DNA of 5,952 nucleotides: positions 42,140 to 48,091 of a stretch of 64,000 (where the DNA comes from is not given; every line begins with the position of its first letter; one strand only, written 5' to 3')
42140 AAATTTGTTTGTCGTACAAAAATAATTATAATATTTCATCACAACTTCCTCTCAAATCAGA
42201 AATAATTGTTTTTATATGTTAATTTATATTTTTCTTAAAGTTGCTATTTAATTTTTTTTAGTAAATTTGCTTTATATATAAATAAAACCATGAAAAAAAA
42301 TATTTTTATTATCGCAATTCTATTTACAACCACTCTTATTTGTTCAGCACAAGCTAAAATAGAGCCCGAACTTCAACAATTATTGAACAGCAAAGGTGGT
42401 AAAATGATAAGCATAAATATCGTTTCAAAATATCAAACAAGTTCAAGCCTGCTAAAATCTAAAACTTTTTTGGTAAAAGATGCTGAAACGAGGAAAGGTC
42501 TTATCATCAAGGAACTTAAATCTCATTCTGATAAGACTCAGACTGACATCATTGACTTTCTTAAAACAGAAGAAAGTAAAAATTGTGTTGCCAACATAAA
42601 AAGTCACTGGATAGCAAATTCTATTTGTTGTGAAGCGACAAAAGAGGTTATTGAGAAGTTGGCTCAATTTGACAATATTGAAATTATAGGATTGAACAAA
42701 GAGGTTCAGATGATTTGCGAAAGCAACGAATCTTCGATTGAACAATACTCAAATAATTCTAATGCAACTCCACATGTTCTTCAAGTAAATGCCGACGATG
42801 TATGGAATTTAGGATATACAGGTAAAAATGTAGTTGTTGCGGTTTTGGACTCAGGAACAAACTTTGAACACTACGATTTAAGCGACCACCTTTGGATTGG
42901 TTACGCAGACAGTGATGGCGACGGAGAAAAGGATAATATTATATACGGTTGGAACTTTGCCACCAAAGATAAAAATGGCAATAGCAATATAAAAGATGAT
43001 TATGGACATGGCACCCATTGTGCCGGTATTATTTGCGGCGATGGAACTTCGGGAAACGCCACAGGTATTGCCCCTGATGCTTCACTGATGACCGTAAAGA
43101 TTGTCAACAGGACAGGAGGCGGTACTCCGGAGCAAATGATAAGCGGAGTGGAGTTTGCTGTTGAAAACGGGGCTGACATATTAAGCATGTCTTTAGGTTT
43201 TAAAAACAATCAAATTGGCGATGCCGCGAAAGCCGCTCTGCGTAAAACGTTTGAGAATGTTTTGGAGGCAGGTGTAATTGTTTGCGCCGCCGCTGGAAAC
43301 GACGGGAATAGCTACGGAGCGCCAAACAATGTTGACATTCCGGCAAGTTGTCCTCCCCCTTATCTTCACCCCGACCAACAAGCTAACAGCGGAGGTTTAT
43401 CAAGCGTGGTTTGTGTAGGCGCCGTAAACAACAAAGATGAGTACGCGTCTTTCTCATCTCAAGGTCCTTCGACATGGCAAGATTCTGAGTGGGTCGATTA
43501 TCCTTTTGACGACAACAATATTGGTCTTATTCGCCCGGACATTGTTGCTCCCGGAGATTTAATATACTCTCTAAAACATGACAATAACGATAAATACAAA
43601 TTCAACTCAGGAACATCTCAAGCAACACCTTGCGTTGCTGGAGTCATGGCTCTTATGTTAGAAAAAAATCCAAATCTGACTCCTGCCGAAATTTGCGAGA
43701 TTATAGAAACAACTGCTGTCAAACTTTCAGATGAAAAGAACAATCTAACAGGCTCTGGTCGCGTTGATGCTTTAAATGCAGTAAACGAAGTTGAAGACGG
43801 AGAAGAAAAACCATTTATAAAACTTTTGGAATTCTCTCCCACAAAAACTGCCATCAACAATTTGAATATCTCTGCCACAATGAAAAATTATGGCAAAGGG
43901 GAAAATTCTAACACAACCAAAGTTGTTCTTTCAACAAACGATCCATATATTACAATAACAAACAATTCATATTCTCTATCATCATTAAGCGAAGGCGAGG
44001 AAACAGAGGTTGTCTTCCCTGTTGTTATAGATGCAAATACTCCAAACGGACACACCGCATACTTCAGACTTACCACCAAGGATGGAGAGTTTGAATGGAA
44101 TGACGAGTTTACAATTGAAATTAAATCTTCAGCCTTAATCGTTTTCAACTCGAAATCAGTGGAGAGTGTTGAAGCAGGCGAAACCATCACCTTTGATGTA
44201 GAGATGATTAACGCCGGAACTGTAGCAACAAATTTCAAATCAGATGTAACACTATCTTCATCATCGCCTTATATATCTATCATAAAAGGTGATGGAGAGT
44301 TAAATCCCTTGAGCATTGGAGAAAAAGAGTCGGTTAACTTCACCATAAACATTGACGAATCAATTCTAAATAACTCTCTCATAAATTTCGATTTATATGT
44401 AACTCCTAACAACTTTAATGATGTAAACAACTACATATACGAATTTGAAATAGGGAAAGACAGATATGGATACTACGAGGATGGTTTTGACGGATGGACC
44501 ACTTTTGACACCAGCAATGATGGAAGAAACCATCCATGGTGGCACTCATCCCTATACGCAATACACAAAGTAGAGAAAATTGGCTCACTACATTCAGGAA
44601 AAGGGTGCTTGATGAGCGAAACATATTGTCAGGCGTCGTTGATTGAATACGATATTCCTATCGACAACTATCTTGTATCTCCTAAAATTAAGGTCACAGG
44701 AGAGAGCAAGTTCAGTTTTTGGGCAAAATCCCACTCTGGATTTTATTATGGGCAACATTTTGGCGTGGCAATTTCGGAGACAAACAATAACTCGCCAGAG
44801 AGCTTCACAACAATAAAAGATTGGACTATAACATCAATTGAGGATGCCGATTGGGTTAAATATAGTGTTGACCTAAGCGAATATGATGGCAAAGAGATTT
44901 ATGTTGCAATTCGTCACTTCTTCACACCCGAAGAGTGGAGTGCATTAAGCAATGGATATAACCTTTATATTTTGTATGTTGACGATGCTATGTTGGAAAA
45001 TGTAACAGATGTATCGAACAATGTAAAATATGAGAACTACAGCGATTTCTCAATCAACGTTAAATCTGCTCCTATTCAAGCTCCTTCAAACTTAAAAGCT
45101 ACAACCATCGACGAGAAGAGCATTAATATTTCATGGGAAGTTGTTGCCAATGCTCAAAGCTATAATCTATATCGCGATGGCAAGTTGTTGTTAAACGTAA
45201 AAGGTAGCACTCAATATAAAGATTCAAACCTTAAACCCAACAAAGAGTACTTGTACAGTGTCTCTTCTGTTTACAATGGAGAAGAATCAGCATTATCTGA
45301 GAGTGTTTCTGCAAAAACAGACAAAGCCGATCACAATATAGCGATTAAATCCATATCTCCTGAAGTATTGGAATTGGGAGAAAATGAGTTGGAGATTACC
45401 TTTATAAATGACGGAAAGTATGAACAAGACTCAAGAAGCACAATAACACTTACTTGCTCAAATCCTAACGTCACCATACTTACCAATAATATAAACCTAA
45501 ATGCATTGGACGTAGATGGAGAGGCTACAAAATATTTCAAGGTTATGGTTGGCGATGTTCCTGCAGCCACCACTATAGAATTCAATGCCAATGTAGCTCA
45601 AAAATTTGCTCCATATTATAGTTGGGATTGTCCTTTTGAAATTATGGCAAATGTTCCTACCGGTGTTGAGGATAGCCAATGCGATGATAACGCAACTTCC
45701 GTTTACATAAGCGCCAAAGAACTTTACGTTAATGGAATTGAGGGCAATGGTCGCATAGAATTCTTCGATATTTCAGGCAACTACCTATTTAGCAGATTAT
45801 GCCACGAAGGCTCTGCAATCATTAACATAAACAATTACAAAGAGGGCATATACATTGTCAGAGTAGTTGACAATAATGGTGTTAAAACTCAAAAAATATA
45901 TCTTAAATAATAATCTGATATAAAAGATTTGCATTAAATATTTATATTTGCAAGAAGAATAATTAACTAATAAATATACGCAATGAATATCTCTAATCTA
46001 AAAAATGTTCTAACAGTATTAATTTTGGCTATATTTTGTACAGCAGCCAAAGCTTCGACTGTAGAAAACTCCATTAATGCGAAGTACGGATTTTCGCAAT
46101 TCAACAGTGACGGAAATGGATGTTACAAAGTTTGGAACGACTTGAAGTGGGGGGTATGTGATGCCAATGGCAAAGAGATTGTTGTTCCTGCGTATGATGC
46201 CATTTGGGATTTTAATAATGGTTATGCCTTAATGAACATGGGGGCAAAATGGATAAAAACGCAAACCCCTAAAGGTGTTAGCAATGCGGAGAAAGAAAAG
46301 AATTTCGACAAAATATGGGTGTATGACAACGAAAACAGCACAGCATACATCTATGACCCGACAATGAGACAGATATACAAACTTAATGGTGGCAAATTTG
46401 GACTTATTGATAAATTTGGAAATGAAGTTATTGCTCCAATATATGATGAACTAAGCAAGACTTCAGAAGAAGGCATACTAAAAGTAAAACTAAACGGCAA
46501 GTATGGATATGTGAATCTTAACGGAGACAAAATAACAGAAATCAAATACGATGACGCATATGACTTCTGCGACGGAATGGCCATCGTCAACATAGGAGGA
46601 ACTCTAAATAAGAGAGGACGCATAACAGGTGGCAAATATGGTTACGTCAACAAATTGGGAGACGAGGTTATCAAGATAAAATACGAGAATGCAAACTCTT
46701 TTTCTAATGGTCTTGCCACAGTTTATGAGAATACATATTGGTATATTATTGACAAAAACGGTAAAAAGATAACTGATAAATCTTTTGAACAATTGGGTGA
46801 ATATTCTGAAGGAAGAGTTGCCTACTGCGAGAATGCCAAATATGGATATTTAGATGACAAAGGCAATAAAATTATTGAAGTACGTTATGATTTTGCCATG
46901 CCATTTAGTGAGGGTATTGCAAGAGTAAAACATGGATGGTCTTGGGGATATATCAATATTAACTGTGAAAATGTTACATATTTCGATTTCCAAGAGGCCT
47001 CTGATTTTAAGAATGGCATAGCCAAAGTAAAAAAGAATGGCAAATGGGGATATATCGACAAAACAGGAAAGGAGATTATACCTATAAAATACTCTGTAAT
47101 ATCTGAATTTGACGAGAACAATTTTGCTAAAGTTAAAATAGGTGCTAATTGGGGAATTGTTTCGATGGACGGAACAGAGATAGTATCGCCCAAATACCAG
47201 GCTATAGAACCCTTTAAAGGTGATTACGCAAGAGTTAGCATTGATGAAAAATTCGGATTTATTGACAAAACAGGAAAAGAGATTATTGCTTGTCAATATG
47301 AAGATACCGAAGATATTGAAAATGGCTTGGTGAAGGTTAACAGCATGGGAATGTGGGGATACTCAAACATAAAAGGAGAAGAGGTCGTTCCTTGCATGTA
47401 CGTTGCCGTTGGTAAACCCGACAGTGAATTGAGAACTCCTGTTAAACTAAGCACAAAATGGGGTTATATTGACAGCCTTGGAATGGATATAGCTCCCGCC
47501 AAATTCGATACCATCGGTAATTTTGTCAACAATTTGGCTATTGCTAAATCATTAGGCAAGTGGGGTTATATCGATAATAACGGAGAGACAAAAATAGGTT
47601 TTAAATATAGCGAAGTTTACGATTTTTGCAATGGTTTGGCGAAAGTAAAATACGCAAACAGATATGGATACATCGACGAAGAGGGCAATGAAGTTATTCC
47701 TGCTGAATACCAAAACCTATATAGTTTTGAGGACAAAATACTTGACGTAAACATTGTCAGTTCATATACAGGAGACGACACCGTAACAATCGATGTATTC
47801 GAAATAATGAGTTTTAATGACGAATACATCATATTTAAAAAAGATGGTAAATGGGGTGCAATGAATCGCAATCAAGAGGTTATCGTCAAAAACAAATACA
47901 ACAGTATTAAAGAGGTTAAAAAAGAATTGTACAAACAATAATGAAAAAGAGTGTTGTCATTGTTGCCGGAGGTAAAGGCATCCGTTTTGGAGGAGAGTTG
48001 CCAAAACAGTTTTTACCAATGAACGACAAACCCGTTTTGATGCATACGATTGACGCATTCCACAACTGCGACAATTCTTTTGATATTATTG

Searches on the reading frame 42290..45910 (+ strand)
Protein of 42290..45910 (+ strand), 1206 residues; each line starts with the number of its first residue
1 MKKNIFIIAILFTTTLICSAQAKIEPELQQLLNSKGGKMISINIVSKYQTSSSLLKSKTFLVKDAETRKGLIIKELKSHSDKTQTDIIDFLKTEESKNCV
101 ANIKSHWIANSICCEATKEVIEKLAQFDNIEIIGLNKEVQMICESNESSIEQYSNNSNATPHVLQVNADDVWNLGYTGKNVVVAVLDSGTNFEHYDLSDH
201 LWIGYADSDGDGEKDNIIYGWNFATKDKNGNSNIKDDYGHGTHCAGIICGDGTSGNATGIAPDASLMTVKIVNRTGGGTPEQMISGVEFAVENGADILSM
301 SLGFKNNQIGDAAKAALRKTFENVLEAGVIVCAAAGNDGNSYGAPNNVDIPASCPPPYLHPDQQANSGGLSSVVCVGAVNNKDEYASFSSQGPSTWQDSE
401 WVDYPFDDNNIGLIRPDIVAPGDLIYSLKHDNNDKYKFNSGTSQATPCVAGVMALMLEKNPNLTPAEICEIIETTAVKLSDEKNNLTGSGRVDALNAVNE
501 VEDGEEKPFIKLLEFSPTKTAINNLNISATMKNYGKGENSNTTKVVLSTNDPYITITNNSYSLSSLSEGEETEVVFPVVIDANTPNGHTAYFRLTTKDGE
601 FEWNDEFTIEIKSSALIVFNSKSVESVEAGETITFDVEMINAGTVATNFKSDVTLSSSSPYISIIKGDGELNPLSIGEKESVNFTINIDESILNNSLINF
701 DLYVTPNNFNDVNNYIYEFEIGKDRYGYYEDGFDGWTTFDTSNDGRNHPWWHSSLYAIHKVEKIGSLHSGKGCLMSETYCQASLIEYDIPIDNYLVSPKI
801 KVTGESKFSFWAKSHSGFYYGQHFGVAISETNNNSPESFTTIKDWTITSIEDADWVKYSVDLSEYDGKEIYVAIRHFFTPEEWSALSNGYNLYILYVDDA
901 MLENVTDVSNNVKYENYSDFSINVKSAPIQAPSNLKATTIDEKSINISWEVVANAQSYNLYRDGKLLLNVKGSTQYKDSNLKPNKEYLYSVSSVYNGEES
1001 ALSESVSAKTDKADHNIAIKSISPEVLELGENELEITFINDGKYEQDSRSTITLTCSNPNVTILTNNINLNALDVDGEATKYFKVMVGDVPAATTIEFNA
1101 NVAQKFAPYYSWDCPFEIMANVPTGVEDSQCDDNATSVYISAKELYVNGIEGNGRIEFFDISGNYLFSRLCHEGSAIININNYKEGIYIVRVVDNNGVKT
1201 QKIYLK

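Call 87: search_protein_families(library=pfam, proteins=[window:42290-45910:+], max_evalue=0.001)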
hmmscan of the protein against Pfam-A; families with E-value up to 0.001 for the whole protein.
window:42290-45910:+ (1206 aa): 5 families
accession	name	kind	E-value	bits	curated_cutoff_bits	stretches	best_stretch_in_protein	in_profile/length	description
PF00082.27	Peptidase_S8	-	1.8e-54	185.4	21.8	1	178-486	1-284/288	Subtilase family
PF00041.27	fn3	-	1.1e-06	29.2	25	1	931-1006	2-81/84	Fibronectin type III domain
PF18370.7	RGI_lyase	-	3.1e-06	27.9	27.8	1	943-1007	17-84/86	Rhamnogalacturonan I lyases beta-sheet domain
PF18962.6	Por_Secre_tail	-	7.8e-05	23.3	27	1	1151-1203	19-73/75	Secretion system C-terminal sorting domain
PF07705.17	CARDB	-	0.0004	21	22.7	0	520-583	16-73/101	CARDB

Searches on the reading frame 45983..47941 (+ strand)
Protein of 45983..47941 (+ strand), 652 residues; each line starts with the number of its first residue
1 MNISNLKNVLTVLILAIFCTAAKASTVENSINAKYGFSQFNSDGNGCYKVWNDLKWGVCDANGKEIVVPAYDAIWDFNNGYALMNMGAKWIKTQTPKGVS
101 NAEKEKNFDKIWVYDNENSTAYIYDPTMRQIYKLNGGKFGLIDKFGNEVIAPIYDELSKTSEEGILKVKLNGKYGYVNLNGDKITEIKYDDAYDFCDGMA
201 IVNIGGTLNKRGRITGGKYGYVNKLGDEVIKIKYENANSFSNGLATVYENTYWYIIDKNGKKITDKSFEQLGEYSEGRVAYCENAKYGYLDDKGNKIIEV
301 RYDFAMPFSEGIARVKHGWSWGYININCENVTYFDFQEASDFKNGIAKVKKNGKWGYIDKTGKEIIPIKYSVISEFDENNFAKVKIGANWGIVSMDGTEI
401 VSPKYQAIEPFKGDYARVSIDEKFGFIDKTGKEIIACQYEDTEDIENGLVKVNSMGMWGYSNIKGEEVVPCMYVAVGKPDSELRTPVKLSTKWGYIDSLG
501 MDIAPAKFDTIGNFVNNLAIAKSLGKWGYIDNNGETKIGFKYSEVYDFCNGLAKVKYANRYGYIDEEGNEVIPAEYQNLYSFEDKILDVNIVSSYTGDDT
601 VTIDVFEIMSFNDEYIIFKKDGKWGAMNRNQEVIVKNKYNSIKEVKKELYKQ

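Call 87: search_protein_families(library=pfam, proteins=[window:45983-47941:+], max_evalue=0.001)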
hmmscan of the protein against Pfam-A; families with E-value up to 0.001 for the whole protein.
window:45983-47941:+ (652 aa): 2 families
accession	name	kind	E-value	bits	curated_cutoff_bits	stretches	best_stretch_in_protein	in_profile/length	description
PF14903.11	WG_beta_rep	-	3.8e-121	395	25.6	13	355-390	1-35/35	WG containing repeat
PF25531.1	GYF_ATXR3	-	2.8e-05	24.8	27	0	492-516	2-26/48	Histone-lysine N-methyltransferase ATXR3, GYF domain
